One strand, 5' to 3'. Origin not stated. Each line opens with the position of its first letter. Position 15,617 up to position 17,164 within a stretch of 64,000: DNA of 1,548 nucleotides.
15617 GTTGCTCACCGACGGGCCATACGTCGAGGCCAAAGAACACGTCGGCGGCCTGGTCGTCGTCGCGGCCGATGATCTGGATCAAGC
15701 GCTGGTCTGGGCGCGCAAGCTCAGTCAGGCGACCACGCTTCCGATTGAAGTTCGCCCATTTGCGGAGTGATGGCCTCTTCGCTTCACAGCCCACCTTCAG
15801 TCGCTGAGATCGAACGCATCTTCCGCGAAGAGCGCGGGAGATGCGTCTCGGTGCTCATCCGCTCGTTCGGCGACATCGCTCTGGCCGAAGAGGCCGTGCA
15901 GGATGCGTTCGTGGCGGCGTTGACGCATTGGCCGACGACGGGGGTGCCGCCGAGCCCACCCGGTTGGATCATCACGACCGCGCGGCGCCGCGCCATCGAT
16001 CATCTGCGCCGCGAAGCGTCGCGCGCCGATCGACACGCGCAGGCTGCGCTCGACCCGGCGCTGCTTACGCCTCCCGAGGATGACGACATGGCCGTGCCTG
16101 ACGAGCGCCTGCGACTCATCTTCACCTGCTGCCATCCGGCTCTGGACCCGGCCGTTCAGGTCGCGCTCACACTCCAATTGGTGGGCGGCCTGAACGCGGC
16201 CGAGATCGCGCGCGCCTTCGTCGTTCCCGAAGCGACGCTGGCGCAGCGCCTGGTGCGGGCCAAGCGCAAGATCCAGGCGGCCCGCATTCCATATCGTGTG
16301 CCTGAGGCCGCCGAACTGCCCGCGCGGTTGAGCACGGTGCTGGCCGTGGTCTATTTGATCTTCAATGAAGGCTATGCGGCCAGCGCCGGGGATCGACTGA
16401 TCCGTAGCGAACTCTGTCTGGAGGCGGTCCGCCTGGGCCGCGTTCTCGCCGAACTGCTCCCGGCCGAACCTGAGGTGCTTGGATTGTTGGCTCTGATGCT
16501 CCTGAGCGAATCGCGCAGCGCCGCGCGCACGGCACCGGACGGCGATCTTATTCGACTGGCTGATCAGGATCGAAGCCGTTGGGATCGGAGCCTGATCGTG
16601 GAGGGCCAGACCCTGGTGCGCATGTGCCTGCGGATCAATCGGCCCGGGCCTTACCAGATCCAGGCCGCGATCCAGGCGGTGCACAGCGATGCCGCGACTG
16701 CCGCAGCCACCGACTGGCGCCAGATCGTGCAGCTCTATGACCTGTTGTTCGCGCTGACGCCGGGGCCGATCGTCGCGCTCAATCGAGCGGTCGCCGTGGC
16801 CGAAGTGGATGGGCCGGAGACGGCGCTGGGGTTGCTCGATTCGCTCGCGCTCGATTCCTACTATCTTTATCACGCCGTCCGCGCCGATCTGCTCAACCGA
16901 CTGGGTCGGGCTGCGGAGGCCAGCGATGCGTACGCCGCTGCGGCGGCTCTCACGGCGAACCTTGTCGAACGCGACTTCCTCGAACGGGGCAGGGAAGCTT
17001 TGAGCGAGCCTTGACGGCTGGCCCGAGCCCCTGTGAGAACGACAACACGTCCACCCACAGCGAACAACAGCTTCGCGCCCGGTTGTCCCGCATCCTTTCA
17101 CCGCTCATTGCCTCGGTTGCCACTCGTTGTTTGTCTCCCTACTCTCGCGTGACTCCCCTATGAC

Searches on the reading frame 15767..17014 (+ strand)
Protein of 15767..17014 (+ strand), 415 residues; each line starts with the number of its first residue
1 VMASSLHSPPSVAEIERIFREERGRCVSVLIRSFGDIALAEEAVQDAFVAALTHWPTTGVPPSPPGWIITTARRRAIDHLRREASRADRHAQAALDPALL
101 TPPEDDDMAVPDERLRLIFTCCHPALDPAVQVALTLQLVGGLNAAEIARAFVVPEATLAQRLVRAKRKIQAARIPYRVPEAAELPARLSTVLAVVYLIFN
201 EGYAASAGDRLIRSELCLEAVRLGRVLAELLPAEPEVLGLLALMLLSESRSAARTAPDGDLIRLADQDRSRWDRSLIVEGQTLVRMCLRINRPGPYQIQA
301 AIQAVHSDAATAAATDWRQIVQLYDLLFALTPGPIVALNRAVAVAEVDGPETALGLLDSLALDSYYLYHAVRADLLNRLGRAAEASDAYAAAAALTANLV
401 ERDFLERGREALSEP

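Call 61: search_protein_families(library=pfam, proteins=[window:15767-17014:+], max_evalue=0.0001)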
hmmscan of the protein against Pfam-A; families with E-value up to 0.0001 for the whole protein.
window:15767-17014:+ (415 aa): 3 families
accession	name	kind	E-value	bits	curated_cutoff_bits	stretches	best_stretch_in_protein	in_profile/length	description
PF20239.3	DUF6596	-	7.4e-38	129.4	27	1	187-285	1-99/102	Family of unknown function (DUF6596)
PF04542.20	Sigma70_r2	-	1.8e-11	44.1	24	1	19-84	2-69/71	Sigma-70 region 2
PF08281.18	Sigma70_r4_2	-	4.4e-07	29.9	25.7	1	118-169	3-54/54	Sigma-70, region 4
